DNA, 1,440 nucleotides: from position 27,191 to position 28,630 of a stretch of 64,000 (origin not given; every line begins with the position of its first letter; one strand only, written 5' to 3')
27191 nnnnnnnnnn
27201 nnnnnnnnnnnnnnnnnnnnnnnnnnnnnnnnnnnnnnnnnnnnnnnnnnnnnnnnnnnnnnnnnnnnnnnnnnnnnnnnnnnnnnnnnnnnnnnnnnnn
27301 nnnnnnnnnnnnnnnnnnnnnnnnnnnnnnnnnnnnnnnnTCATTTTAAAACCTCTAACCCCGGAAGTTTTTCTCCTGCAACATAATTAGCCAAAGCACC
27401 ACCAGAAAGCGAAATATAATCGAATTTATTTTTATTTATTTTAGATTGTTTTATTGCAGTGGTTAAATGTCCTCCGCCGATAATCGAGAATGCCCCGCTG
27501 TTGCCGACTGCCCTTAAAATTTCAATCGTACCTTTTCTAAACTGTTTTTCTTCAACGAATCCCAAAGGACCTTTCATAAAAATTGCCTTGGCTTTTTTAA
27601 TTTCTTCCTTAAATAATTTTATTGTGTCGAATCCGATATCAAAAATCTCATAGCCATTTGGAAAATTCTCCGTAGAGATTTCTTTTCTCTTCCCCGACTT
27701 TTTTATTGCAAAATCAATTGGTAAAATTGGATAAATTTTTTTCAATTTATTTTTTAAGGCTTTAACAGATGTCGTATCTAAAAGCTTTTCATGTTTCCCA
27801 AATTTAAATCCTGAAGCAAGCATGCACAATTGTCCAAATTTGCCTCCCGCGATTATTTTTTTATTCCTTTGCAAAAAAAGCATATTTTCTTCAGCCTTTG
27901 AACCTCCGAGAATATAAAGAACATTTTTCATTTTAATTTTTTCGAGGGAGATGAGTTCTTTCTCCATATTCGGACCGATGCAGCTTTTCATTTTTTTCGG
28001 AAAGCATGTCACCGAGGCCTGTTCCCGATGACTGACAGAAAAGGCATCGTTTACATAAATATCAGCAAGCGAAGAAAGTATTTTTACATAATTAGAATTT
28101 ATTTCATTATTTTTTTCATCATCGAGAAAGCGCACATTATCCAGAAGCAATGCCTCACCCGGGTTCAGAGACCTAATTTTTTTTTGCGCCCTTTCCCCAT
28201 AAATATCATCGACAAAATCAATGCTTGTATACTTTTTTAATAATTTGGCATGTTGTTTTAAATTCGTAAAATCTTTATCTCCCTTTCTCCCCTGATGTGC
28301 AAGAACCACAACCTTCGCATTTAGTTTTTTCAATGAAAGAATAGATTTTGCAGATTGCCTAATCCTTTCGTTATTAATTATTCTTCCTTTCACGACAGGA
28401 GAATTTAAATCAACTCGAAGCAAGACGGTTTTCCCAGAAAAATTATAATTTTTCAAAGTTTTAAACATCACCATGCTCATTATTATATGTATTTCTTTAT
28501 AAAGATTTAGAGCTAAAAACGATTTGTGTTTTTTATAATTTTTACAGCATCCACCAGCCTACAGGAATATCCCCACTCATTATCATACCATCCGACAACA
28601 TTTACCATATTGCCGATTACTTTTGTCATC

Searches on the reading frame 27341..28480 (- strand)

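Call 3: search_protein_families(library=pfam, proteins=[window:27341-28480:-])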
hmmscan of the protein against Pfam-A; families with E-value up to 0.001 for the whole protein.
window:27341-28480:- (379 aa): 1 family
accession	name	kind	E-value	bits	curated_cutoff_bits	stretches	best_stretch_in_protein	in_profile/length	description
PF00162.24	PGK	-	6.1e-95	318.8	27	1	10-370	2-379/379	Phosphoglycerate kinase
